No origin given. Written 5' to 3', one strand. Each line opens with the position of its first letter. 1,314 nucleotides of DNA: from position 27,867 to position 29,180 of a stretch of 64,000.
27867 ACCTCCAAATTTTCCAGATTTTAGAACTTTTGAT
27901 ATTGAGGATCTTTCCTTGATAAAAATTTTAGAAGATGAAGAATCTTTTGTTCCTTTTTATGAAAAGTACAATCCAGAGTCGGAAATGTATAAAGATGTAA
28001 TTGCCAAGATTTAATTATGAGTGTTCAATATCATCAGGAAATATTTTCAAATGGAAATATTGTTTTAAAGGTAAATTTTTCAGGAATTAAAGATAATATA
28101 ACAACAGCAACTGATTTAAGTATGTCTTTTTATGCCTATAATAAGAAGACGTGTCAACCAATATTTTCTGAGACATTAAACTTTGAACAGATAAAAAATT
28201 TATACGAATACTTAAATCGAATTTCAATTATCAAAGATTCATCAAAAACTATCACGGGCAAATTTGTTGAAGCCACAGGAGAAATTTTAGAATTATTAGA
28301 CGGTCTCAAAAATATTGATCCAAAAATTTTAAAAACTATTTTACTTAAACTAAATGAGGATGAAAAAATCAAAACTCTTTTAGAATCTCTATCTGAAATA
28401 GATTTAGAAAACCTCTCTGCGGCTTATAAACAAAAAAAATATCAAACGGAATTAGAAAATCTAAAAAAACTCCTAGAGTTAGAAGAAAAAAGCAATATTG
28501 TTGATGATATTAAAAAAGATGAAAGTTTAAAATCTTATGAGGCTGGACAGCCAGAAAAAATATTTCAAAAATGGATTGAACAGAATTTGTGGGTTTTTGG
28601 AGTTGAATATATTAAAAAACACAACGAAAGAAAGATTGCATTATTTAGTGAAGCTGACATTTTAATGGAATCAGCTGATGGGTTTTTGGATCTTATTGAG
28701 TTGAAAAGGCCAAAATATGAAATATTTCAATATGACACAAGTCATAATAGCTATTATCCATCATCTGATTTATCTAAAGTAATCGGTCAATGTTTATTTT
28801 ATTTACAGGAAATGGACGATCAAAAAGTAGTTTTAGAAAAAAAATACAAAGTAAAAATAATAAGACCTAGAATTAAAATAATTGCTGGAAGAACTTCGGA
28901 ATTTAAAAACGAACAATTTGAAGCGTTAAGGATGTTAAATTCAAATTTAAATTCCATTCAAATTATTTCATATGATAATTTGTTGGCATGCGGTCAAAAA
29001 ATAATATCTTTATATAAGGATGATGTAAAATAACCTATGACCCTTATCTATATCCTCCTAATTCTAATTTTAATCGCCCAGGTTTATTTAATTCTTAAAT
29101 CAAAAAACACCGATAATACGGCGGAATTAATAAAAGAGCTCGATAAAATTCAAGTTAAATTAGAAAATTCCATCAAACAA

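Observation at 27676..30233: Three-gene cassette (WYL-like small protein -> Shedu/DUF4263-like RecB-family nuclease with novel N-terminal domain -> RmuC) inserted between dut and pyrF next to a TIR element: candidate novel defense/DNA-surveillance system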

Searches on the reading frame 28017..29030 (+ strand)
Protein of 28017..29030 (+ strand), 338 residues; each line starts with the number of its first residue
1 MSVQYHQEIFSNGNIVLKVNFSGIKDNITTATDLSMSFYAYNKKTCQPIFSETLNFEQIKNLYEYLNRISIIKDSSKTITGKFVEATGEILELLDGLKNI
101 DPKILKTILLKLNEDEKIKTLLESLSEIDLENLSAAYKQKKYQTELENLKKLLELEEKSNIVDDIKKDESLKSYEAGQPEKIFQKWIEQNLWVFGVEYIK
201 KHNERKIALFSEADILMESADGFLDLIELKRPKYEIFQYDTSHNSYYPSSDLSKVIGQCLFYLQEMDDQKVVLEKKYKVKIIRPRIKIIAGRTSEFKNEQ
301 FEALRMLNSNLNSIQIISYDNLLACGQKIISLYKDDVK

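Call 3: search_protein_families(library=pfam, proteins=[window:28017-29030:+], max_evalue=1)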
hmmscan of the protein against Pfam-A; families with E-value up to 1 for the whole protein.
window:28017-29030:+ (338 aa): 4 families
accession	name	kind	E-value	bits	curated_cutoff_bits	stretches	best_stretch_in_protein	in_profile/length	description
PF14082.12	SduA_C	-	1.1e-21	78.1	27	1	179-323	3-159/159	Shedu protein SduA, C-terminal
PF23724.1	Dredd_2nd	-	0.074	13.8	27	1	94-152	39-97/99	Caspase-8, second domain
PF25125.1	DUF7817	-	0.33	11.3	27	1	273-302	17-44/44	Domain of unknown function (DUF7817)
PF19314.4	DUF5917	-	0.45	11.1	27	0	102-154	38-92/94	Family of unknown function (DUF5917)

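Call 4: search_protein_families(library=padloc, proteins=[window:28017-29030:+], max_evalue=1)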
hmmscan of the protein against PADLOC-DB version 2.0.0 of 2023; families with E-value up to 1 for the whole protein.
window:28017-29030:+ (338 aa): 12 families
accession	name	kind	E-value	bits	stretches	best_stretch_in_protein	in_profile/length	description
PDLC00402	SduA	-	3.5e-44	149.3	1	30-336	46-337/354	DUF4263 domain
PDLC00385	SduA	-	4e-41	139.4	1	116-331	105-315/319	DUF4263 domain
PDLC00390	SduA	-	1.5e-23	81.5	1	151-330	149-334/339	DUF4263 domain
PDLC00391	SduA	-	4.2e-21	73.5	1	141-331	185-400/402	DUF4263 domain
PDLC00382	SduA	-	1.6e-18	65.2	2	1-123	1-127/336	DUF4263 domain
PDLC00401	SduA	-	9.6e-17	59.5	1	179-329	241-396/404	DUF4263 domain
PDLC00405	SduA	-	1.4e-14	52.3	1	178-335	155-314/323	DUF4263 domain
PDLC00394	SduA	-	8.2e-11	39.6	2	42-196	86-217/392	DUF4263 domain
PDLC00389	SduA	-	6.6e-10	37.1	1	106-332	150-375/383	DUF4263 domain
PDLC00400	SduA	-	1.1e-06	26.3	1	213-326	172-289/308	DUF4263 domain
PDLC00406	SduA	-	1.5e-06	26.4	1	221-332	208-324/326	DUF4263 domain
PDLC00378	SduA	-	1.8e-05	22.4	1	225-324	82-188/287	DUF4263 domain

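Call 5: search_protein_families(library=ncbifam, proteins=[window:28017-29030:+], max_evalue=1)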
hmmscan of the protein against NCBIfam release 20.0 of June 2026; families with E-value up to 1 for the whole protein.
window:28017-29030:+ (338 aa): 3 families
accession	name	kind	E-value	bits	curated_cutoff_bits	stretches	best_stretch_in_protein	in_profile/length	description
NF051891.1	TransRegFurHelico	equivalog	0.015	15.2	200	1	115-176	30-91/148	ferric iron uptake transcriptional regulator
TIGR00011.1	YbaK_EbsC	equivalog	0.1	12.3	153.25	1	103-143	41-81/152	Cys-tRNA(Pro) deacylase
NF050808.1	FlagAsmbRegFliX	equivalog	0.7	10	175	1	109-166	79-136/143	flagellar assembly regulator FliX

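Call 7: find_homologous_proteins(query=window:28017-29030:+)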
Query window:28017-29030:+ (338 aa): 363 proteins with E <= 0.001 among 4874 candidates; the best 120 are listed.
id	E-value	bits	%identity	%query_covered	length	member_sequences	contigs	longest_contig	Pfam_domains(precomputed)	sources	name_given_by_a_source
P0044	6.8e-212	721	100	100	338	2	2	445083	PF14082.13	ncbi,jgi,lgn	ncbi:MAG: Shedu anti-phage system protein SduA domain-containing protein [Candidatus Shapirobacteria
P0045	2.0e-156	538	73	99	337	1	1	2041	PF14082.13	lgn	-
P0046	7.1e-156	537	74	99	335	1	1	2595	PF14082.13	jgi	-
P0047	3.0e-153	528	73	99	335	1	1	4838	PF14082.13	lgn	-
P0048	8.9e-151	520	73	99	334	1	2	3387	PF14082.13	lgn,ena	-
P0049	1.5e-149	516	73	99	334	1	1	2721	PF14082.13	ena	-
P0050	2.7e-148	512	72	99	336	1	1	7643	PF14082.13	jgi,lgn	jgi:hypothetical protein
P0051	3.5e-148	511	71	99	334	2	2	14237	PF14082.13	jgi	jgi:hypothetical protein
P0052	1.8e-147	509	72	99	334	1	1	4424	PF14082.13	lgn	-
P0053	1.7e-146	506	69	99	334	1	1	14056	PF14082.13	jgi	-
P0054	4.0e-146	505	70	99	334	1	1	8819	PF14082.13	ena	-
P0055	1.9e-145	502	70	99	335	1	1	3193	PF14082.13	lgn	-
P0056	1.0e-144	500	71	99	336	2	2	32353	PF14082.13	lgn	-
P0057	3.4e-144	498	71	99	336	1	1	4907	PF14082.13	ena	-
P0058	8.4e-144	497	71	99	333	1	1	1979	PF14082.13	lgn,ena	-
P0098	3.5e-118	413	75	76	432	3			PF14082.13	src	-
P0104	1.3e-116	408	74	76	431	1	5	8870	PF14082.13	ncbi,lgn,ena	-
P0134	2.6e-112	393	71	76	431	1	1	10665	PF14082.13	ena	-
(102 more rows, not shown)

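Call 14: find_related_loci(query=A2, collection=genome_contigs, flank=6000)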
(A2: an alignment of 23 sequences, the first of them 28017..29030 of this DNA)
Query A2 (338 aa) in genome_contigs; peptide patterns used: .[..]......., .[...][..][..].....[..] (x = any residue, [..] = any of these).
68 stretches matched a pattern; 30 encode a relative of the query (tblastn E <= 1e-3); 30 distinct loci.
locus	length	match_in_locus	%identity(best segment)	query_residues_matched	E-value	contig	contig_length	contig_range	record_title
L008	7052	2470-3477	66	1-334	3e-134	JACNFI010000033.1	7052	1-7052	MAG: Candidatus Cloacimonadota bacterium isolate NIOZ-UU1 NIOZ-UU_NODE_13404_length_7052_cov_12.1788, whole genome shotg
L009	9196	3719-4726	64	1-334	2e-125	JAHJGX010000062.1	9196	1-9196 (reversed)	MAG: bacterium isolate Modern_marine_glass_biofilm.mb.88 Modern_marine_glas.mb.88_k141_210596, whole genome shotgun sequ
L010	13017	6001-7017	56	1-338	1e-125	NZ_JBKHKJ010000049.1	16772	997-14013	Parasediminibacterium sp. JCM 36343 49, whole genome shotgun sequence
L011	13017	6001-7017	55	1-338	4e-125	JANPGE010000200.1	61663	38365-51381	MAG: Segetibacter sp. isolate VAR_69_metabat_403 VAR_69_k141_2472159, whole genome shotgun sequence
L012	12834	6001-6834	69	53-335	5e-124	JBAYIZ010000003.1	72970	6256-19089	MAG: Candidatus Magasanikiibacteriota bacterium isolate SO_2016_GW1_43 scaffold00803_OW334_2016, whole genome shotgun se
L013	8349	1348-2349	54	1-333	2e-123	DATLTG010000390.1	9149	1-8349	MAG TPA_asm: Bacteroidia bacterium isolate SMAG_U13950 k141_321334, whole genome shotgun sequence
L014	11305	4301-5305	55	1-334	2e-120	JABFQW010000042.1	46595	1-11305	MAG: Bacteroidales bacterium isolate P-RSF-IL-04 seq_285, whole genome shotgun sequence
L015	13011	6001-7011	56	1-337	6e-120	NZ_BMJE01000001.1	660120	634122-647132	Flavobacterium suaedae strain CGMCC 1.15461 sequence01, whole genome shotgun sequence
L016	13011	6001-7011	53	1-337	3e-118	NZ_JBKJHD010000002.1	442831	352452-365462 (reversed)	Flavobacterium sp. RHBU_24 2, whole genome shotgun sequence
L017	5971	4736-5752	57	1-334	3e-118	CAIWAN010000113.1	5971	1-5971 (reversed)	MAG: uncultured Candidatus Marinamargulisbacteria bacterium isolate LJ_bin-3332 genome assembly, contig: bin-3332:113/11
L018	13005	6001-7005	60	1-333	6e-118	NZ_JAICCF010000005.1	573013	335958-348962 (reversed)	Chitinophaga rhizophila strain B61 NODE_5_length_573013_cov_27.087998, whole genome shotgun sequence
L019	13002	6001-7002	53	1-333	2e-115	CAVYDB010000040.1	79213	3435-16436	MAG: uncultured Bacteroidetes bacterium isolate MFD04540.bin.2.46 genome assembly, contig: contig_67141, whole genome sh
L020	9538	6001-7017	57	1-333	1e-111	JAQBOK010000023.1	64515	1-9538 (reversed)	MAG: Mucilaginibacter sp. isolate RYN_318 scaffold_3596075, whole genome shotgun sequence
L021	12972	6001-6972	51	1-327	3e-107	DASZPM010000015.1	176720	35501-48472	MAG TPA_asm: Chitinophagaceae bacterium isolate SMAG_U5971 k141_716099, whole genome shotgun sequence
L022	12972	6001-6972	51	1-327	2e-105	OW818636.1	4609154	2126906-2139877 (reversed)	metagenome genome assembly, chromosome: 1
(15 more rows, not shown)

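Call 48: search_solved_structures(query=A2, max_evalue=0.01, show_alignments=1)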
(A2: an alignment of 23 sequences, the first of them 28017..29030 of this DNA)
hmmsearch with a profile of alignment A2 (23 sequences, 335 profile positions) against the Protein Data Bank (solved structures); distinct sequences matched with E-value up to 0.01: 0.

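Call 53: predict_structure(alignment_id=A2)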
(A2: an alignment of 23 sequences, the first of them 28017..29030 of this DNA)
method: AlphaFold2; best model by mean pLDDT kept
length: 338 residues; sequences in the alignment: 23
mean_pLDDT: 71.9   pTM: 0.52
mean pLDDT of the five models: 71.9, 71.1, 69.5, 68.9, 67.3
residues with pLDDT >= 90: 19; 70-90: 196; 50-70: 63; < 50: 60
segments of 3 or more residues with pLDDT < 50: 1-3, 72-74, 77-98, 203-214, 228-230, 336-338
pLDDT, mean of each block of 10 residues (from residue 1): 63 88 75 85 88 87 72 47 39 44 51 58 62 76 91 84 87 84 83 66 43 49 50 70 86 83 80 76 75 83 87 84 86 58
secondary structure, 60 per line:
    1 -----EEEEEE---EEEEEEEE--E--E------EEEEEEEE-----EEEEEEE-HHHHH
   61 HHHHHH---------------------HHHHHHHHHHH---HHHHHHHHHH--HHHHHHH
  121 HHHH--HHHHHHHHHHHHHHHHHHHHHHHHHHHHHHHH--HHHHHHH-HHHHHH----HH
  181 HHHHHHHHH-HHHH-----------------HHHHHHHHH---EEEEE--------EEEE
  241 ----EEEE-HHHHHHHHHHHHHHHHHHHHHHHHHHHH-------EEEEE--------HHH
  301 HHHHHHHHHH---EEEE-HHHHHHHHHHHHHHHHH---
elements in order: E6-11 E15-22 E35-42 E48-54 H56-66 H88-98 H102-111 H114-124 H127-158 H161-167 H169-174 H179-189 H191-194 H212-220 E224-228 E237-240 E245-248 H250-277 E285-289 H298-310 E314-317 H319-335

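Call 57: fold_search(model_id=the predicted structure, library=pdb)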
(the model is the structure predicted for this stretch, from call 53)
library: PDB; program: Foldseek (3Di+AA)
matches with E <= 10: 1148; with E <= 0.001: 7
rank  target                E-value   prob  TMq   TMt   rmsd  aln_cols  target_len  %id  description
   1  8ti8_B                1.4e-06  1.00  0.42  0.59   5.9       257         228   19  CryoEM structure of Shedu from Bacillus cereus (released 2024-07-31)
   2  8ti8_D                1.5e-06  1.00  0.44  0.56   8.0       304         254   18  CryoEM structure of Shedu from Bacillus cereus (released 2024-07-31)
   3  8ti8_C                2.6e-06  1.00  0.41  0.51   9.0       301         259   18  CryoEM structure of Shedu from Bacillus cereus (released 2024-07-31)
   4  8ti8_A                7.0e-06  1.00  0.39  0.52   7.7       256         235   18  CryoEM structure of Shedu from Bacillus cereus (released 2024-07-31)
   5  8ti9_A                2.4e-05  1.00  0.36  0.54   6.8       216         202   18  CryoEM structure of octamer assembly of Shedu nuclease domain from Bacillus cereus (released 2024-07-31)
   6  8ti9_C                1.3e-04  1.00  0.33  0.54   7.0       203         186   18  CryoEM structure of octamer assembly of Shedu nuclease domain from Bacillus cereus (released 2024-07-31)
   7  8ps5_A                2.7e-04  1.00  0.40  0.34  15.3       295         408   19  Escherichia coli SduA complex bound to DNA (released 2025-01-22)
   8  7o5y_A                8.9e-02  0.44  0.08  0.18  12.3        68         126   12  PilA minor pilin of Streptococcus sanguinis type IV pili (released 2022-04-20)
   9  9has_AA               1.9e-01  0.21  0.10  0.22  14.6       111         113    8  pT=3 virus-like particle of ssRNA phage ESO003 coat protein (released 2024-11-13)
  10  3pir                  1.9e-01  0.16  0.13  0.20   9.3       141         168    9  Crystal structure of M-RasD41E in complex with GppNHp (type 1) (released 2011-03-09)
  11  7o5y_D                2.0e-01  0.30  0.08  0.17  12.4        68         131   12  PilA minor pilin of Streptococcus sanguinis type IV pili (released 2022-04-20)
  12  6z2f_A                2.2e-01  0.41  0.17  0.13   7.3       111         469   14  Crystal structure of human AGX1 mutant complexed with UDPGLCNAC (released 2021-05-26)
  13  9g0y                  2.7e-01  0.20  0.15  0.23   9.2       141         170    8  Human KRas4A (GDP) in complex with compound 11 (released 2025-04-16)
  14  9c1a                  2.7e-01  0.15  0.12  0.19  10.0       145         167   10  Crystal structure of GDP-bound human M-RAS protein in crystal form I (released 2024-09-11)
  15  9o0p_B                3.0e-01  0.13  0.13  0.20   9.2       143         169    9  Crystal structure of GDP-bound mutant MRAS in complex with MRTX1133 (released 2026-01-21)
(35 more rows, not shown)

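Call 65: search_protein_families(library=pfam, proteins=[P0098], max_evalue=0.1)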
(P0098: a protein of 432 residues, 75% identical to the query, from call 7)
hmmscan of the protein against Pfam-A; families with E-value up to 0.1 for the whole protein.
P0098 (432 aa): 2 families
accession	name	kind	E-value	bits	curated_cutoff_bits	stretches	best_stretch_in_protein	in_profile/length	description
PF14082.12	SduA_C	-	1.2e-16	61.8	27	1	276-418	3-157/159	Shedu protein SduA, C-terminal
PF17807.7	zf-UBP_var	-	0.035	14.3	22.6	1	69-107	23-61/64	Variant UBP zinc finger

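Call 66: find_encoding_contigs(protein=P0104, flank=5000, max_places=4)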
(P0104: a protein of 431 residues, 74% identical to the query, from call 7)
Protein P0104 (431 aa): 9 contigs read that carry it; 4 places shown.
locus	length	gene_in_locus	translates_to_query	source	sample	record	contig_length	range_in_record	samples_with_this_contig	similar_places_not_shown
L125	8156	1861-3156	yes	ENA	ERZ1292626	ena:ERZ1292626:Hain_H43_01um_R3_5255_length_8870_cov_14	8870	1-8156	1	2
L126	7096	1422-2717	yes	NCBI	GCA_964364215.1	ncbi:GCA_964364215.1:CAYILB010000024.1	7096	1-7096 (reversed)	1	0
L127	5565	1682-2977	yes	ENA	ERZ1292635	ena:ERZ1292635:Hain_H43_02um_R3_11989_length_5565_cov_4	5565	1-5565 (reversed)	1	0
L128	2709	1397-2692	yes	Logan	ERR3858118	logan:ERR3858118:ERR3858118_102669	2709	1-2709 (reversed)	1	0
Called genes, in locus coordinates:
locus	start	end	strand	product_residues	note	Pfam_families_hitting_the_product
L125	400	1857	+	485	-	PF12161:HsdM_N, PF02384:N6_Mtase, PF07669:Eco57I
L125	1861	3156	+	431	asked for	PF14082:SduA_C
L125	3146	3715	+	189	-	PF01420:Methylase_S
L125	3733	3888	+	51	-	-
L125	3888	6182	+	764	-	PF13588:HSDR_N_2 (weak), PF00270:DEAD, PF04851:ResIII, PF18766:SWI2_SNF2, PF00271:Helicase_C (faint), PF08463:EcoEI_R_C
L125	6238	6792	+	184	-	-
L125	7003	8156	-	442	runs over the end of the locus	PF00082:Peptidase_S8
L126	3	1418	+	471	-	?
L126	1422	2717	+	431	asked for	PF14082:SduA_C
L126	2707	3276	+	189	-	PF01420:Methylase_S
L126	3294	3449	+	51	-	-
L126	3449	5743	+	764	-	PF13588:HSDR_N_2 (weak), PF00270:DEAD, PF04851:ResIII, PF18766:SWI2_SNF2, PF00271:Helicase_C (faint), PF08463:EcoEI_R_C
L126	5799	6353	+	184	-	-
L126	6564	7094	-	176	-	?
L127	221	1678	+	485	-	PF12161:HsdM_N, PF02384:N6_Mtase, PF07669:Eco57I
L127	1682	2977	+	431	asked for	PF14082:SduA_C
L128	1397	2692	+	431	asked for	PF14082:SduA_C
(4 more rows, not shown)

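Call 67: find_encoding_contigs(protein=P0134, flank=5000, max_places=2)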
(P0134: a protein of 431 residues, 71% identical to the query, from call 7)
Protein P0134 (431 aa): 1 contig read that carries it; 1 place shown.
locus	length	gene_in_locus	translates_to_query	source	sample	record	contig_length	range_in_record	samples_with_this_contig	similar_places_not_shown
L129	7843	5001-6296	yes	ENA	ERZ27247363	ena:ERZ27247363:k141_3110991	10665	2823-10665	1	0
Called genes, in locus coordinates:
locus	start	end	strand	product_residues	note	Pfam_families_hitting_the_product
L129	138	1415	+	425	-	PF02195:ParB_N, PF01555:N6_N4_Mtase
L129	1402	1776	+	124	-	-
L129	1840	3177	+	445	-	PF00239:Resolvase, PF07508:Recombinase, PF13408:Zn_ribbon_recom (weak)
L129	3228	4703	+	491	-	PF12161:HsdM_N, PF02384:N6_Mtase, PF07669:Eco57I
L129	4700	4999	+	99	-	-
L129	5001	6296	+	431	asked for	PF14082:SduA_C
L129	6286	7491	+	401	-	PF01420:Methylase_S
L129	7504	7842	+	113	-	?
